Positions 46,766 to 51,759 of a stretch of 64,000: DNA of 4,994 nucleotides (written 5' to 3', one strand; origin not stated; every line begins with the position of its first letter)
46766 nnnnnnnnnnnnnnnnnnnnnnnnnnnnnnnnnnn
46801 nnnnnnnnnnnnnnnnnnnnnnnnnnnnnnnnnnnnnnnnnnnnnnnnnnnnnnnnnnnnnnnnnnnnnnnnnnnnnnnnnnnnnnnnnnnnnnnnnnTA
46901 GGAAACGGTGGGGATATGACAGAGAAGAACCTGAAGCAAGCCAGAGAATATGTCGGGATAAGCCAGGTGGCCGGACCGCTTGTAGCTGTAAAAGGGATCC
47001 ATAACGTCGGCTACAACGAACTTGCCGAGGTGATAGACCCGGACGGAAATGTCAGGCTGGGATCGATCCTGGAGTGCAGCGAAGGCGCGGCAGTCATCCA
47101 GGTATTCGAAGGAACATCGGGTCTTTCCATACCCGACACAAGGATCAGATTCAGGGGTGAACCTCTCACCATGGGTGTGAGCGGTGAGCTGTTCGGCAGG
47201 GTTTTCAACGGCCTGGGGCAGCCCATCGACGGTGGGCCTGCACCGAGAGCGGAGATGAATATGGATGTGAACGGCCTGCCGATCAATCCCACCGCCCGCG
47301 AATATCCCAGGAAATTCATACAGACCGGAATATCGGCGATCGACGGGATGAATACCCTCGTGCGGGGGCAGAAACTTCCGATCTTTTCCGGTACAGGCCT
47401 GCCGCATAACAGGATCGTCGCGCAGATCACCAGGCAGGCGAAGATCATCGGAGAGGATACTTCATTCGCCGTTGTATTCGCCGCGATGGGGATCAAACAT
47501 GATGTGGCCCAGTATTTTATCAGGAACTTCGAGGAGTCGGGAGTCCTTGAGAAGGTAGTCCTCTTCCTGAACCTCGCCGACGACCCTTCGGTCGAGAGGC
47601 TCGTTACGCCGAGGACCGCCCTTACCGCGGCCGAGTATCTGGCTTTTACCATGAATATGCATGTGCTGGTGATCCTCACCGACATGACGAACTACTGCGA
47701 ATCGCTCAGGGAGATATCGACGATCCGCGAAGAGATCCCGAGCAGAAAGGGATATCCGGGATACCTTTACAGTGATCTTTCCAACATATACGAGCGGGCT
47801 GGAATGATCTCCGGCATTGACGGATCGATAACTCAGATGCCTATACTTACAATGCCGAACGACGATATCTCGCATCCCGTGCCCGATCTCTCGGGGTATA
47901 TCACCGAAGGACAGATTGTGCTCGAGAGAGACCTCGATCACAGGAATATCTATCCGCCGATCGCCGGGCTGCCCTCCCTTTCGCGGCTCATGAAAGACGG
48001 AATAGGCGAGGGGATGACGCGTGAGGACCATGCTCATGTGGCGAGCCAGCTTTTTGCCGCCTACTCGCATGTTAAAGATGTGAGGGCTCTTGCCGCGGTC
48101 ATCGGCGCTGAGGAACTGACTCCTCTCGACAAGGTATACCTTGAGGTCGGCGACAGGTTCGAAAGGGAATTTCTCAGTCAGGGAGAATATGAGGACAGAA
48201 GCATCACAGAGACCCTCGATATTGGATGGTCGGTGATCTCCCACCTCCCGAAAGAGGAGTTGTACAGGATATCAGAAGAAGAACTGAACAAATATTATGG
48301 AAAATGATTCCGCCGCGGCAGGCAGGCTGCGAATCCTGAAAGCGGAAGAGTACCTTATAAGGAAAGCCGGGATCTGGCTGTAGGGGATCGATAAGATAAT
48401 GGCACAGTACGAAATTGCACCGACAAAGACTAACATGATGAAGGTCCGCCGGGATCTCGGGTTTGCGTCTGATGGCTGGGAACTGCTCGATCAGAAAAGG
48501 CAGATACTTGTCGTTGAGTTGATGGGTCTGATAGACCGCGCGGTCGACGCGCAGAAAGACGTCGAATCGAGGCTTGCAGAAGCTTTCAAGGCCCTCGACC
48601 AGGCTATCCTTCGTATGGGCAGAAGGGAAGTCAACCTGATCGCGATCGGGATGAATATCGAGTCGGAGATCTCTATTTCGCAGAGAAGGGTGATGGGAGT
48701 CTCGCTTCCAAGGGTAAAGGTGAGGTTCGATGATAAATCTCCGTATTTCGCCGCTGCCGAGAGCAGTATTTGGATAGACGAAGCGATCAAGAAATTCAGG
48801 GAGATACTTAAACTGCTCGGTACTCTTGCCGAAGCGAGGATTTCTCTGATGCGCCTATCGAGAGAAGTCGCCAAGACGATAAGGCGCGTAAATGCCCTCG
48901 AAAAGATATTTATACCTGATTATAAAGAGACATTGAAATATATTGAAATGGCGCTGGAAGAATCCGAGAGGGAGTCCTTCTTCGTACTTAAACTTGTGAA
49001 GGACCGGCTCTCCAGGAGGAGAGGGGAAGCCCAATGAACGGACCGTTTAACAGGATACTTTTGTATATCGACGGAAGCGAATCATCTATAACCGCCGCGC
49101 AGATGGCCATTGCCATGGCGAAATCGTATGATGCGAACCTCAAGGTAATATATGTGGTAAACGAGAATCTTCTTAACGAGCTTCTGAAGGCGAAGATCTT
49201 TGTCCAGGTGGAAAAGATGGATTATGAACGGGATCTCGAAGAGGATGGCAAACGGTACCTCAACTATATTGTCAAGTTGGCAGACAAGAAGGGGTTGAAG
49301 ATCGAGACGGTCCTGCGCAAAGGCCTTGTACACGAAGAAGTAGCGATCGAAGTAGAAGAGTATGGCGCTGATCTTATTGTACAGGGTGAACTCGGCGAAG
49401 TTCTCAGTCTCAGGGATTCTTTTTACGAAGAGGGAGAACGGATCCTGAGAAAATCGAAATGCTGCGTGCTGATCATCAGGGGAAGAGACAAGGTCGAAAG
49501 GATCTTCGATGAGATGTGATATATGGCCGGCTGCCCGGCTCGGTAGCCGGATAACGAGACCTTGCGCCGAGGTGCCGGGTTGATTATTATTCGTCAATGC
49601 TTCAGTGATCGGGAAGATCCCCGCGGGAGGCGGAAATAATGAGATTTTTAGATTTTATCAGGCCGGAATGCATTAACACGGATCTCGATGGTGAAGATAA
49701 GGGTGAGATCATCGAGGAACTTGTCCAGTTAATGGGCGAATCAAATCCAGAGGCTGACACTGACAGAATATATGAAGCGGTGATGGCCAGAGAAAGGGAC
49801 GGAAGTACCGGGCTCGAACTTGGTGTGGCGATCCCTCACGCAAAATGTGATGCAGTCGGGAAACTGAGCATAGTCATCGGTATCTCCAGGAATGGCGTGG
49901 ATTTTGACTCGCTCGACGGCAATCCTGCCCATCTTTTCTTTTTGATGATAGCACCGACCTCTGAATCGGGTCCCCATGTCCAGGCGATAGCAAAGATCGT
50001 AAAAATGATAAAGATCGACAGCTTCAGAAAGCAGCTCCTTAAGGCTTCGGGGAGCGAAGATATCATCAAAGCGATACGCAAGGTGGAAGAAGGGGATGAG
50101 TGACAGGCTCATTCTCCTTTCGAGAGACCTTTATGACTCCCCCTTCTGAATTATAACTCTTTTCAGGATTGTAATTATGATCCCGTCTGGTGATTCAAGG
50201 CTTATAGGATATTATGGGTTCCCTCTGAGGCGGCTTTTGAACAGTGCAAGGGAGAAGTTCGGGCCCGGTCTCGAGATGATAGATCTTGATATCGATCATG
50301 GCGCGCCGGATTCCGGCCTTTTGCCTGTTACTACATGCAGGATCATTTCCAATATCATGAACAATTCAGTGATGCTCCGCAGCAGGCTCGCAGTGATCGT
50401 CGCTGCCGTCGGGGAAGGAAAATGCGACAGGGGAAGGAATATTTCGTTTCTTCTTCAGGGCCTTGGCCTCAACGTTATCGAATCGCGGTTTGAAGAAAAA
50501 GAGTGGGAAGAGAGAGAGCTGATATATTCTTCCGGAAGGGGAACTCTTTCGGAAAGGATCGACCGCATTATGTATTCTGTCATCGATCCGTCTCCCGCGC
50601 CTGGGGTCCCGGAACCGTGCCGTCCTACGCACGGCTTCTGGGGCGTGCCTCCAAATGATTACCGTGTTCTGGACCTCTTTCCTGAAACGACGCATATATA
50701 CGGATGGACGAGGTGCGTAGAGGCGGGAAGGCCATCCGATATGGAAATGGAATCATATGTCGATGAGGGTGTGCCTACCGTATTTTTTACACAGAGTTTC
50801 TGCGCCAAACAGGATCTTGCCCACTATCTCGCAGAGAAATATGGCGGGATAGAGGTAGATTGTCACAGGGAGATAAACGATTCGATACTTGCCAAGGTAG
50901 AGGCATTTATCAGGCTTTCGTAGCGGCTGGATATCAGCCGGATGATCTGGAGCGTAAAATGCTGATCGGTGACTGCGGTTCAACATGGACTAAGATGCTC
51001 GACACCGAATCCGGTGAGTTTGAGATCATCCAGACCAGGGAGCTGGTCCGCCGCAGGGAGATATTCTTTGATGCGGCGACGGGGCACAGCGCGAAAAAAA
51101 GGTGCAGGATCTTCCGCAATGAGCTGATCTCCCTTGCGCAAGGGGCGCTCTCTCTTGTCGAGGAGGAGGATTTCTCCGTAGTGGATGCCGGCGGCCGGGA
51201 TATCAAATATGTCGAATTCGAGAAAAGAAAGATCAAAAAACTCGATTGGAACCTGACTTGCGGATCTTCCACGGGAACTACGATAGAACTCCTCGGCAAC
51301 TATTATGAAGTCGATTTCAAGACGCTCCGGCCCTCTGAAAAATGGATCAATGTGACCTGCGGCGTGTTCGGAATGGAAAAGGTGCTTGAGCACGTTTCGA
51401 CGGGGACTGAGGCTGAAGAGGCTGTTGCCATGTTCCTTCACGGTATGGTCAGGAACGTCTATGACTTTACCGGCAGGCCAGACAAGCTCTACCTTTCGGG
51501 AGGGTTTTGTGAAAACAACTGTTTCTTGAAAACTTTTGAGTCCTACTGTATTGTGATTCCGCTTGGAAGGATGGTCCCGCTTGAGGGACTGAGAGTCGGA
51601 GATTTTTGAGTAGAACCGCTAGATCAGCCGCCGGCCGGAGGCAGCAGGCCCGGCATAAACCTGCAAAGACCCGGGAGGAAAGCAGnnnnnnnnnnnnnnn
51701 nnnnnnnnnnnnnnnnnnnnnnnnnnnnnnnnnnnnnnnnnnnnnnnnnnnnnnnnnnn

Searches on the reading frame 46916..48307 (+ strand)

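Call 66: search_protein_families(library=pfam, proteins=[window:46916-48307:+], max_evalue=0.00001)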
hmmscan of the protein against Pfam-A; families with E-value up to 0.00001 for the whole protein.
window:46916-48307:+ (463 aa): 3 families
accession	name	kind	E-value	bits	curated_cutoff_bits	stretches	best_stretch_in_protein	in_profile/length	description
PF00006.31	ATP-synt_ab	-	8.7e-76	254.7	29.5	1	138-356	1-213/213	ATP synthase alpha/beta family, nucleotide-binding domain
PF22919.1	ATP-synt_VA_C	-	2.3e-32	111.5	24.7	1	361-461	1-101/101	C-terminal domain of V and A type ATP synthase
PF02874.29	ATP-synt_ab_N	-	4.2e-11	43.6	20.9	1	15-81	1-69/69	ATP synthase alpha/beta family, beta-barrel domain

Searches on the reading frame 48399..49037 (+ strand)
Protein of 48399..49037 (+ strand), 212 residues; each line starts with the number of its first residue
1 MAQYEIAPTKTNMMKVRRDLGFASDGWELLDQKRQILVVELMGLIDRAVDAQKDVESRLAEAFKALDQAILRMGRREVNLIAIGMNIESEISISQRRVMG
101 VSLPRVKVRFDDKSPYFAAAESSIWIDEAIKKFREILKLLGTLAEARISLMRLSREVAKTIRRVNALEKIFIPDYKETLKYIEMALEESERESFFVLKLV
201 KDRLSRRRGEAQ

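Call 66: search_protein_families(library=pfam, proteins=[window:48399-49037:+], max_evalue=0.00001)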
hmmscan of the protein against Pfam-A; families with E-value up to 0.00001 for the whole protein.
window:48399-49037:+ (212 aa): 1 family
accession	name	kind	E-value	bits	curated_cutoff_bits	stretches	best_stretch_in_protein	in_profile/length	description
PF01813.22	ATP-synt_D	-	4e-52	177.4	25.7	1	12-202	1-196/196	ATP synthase subunit D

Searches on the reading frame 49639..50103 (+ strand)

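Call 9: search_protein_families(library=pfam, proteins=[window:49639-50103:+])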
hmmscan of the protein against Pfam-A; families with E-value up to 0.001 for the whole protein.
window:49639-50103:+ (154 aa): 1 family
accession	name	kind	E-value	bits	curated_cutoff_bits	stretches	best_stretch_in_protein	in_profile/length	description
PF00359.27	PTS_EIIA_2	-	1e-36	126.5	27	1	6-148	2-143/144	Phosphoenolpyruvate-dependent sugar phosphotransferase system, EIIA 2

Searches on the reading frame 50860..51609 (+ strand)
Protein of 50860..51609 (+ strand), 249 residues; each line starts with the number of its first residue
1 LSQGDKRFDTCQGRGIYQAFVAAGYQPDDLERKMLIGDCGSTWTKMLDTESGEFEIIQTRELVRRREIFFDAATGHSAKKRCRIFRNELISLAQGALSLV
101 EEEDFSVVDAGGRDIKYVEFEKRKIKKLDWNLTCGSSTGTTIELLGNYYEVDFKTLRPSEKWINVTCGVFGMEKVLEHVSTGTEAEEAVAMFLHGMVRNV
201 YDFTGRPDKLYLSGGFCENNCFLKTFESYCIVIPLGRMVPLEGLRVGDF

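Call 9: search_protein_families(library=pfam, proteins=[window:50860-51609:+])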
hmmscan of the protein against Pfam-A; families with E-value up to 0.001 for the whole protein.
window:50860-51609:+ (249 aa): 1 family
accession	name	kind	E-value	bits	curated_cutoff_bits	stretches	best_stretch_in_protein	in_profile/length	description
PF01869.26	BcrAD_BadFG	-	9e-06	25.8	31.5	1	80-228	81-242/271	BadF/BadG/BcrA/BcrD ATPase family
